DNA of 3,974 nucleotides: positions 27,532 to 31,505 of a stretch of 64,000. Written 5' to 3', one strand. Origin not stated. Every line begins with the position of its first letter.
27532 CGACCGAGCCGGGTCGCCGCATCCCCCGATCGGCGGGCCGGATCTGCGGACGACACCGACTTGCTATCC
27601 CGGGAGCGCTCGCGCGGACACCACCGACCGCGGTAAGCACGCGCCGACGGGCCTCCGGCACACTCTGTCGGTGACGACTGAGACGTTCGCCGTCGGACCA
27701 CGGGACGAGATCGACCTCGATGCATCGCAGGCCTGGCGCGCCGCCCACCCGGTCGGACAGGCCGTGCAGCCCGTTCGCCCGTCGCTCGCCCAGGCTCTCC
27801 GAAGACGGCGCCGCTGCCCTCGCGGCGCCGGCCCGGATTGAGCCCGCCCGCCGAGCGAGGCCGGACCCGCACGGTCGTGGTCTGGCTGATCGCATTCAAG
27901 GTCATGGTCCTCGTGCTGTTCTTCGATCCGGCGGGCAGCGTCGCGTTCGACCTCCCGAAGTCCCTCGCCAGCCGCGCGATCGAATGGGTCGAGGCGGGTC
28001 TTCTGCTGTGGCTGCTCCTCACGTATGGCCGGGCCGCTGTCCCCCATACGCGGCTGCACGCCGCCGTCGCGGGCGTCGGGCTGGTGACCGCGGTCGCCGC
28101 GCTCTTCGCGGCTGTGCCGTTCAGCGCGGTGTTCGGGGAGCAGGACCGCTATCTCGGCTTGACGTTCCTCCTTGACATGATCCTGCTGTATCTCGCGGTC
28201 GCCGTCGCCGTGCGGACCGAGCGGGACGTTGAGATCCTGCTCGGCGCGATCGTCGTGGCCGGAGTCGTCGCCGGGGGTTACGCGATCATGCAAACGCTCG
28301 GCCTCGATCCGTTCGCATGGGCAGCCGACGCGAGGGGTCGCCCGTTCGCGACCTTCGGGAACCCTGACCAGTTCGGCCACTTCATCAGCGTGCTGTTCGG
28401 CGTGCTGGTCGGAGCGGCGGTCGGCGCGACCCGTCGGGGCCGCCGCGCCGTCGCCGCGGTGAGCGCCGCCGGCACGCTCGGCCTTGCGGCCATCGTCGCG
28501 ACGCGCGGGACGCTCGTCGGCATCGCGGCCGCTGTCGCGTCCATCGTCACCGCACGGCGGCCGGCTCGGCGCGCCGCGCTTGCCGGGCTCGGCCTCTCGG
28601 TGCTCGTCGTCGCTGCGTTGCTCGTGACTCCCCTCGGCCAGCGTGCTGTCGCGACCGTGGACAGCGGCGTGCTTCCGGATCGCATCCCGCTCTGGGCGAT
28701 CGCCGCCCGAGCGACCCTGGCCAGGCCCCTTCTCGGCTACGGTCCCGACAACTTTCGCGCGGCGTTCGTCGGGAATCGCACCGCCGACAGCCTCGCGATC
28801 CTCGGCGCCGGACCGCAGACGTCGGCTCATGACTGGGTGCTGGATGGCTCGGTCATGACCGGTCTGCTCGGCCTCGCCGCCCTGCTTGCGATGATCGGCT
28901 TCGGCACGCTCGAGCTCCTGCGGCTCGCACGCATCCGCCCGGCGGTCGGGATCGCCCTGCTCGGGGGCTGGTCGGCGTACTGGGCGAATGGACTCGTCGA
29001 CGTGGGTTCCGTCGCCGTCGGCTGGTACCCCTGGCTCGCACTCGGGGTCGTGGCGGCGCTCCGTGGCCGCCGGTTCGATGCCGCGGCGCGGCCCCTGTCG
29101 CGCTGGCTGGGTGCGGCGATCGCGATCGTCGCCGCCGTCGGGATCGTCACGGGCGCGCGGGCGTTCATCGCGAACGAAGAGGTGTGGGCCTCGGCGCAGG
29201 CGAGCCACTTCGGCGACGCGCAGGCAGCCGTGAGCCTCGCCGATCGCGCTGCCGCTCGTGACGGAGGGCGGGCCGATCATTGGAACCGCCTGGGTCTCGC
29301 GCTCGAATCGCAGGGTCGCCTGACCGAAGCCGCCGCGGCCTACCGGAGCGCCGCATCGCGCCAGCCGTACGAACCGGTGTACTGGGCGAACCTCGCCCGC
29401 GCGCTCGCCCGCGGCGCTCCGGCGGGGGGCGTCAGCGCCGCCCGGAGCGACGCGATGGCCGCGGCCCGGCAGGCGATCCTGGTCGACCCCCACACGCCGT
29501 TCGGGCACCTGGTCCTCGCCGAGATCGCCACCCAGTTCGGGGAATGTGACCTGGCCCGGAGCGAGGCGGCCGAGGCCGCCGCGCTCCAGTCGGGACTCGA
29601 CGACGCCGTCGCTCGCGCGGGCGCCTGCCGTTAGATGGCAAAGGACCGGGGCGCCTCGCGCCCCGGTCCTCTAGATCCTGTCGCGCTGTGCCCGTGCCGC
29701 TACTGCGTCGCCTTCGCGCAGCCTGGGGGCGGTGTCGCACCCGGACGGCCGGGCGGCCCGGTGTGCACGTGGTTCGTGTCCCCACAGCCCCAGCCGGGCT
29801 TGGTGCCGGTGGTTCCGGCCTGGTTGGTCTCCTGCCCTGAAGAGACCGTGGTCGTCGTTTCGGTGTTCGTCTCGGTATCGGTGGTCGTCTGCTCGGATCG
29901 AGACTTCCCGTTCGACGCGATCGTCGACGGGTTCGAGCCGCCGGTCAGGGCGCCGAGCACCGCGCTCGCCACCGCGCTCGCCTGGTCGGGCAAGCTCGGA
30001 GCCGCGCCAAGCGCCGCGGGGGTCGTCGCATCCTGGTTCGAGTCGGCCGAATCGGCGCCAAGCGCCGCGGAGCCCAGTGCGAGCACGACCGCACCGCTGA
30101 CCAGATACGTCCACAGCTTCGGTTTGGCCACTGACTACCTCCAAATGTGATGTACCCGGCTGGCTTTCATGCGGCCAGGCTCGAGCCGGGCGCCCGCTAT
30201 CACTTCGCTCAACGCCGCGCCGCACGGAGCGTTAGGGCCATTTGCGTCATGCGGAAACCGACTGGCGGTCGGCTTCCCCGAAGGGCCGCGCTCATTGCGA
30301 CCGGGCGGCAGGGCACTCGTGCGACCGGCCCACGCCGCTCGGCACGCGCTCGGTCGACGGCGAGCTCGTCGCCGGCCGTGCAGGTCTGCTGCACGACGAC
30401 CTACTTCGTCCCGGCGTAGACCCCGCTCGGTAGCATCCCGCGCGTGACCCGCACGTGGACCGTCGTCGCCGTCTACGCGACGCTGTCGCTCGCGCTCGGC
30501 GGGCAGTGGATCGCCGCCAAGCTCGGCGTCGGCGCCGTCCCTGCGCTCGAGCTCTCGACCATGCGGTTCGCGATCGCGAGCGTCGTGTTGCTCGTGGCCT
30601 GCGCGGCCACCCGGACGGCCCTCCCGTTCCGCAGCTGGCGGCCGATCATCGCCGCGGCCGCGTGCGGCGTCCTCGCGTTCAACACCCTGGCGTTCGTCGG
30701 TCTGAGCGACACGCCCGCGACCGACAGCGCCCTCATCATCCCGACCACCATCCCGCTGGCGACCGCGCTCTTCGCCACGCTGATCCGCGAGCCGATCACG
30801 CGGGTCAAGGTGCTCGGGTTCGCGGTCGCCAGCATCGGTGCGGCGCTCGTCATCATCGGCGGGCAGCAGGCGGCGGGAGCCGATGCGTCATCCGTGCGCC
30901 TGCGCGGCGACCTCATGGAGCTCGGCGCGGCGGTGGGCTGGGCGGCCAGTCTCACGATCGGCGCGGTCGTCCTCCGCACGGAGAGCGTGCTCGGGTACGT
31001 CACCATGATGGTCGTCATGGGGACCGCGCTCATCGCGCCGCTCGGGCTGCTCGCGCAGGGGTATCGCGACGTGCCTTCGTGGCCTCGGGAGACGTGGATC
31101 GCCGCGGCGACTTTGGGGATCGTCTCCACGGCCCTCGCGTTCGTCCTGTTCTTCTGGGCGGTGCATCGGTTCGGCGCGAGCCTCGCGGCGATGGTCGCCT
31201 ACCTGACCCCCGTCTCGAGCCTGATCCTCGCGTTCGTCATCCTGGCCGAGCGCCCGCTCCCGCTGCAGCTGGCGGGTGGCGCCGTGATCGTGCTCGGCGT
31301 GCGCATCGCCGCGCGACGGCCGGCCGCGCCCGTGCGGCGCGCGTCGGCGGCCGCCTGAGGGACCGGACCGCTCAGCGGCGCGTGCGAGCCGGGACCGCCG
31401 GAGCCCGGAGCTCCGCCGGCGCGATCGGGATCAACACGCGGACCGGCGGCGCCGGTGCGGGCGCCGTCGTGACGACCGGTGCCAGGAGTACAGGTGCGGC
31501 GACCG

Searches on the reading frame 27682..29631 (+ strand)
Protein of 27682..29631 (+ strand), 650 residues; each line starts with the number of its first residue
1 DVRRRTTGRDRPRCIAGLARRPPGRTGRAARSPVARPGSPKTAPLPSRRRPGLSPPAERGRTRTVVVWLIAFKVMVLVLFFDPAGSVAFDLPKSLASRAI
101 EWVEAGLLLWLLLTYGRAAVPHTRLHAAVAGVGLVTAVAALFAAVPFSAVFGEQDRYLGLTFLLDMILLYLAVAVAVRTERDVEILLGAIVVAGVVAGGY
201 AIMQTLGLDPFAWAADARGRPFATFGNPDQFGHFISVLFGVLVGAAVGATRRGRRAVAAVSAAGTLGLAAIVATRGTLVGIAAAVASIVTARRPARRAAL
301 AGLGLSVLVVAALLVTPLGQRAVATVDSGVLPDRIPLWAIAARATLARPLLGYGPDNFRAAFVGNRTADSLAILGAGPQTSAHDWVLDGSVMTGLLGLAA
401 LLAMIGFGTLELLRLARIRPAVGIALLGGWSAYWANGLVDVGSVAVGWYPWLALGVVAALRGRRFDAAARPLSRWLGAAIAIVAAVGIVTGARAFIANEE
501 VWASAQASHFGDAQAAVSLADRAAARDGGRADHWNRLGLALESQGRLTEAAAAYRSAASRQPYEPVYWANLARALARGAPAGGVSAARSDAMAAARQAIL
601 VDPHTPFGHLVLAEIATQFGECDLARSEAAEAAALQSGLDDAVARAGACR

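Call 33: search_protein_families(library=pfam, proteins=[window:27682-29631:+])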
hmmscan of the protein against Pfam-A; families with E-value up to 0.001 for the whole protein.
window:27682-29631:+ (650 aa): 4 families
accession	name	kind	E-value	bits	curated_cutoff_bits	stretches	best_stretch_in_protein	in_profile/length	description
PF13432.12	TPR_16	-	7e-07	30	32.7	1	511-565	11-65/65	Tetratricopeptide repeat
PF04932.20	Wzy_C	-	9.8e-07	29.1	31.7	1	266-402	7-149/149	O-Antigen ligase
PF13428.12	TPR_14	-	8.4e-05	23.3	23.5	1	534-574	4-44/44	Tetratricopeptide repeat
PF00515.34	TPR_1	-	0.00023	21.3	27.8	0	531-562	1-32/34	Tetratricopeptide repeat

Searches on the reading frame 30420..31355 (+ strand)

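Call 33: search_protein_families(library=pfam, proteins=[window:30420-31355:+])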
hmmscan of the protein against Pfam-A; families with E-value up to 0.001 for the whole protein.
window:30420-31355:+ (312 aa): 2 families
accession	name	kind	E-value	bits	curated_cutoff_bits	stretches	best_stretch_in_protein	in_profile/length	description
PF00892.27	EamA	-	6.9e-34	117.5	28.2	2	162-296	2-132/135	EamA-like transporter family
PF16913.11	PUNUT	-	0.00052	19.8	30.6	1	30-205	33-204/321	Purine nucleobase transmembrane transport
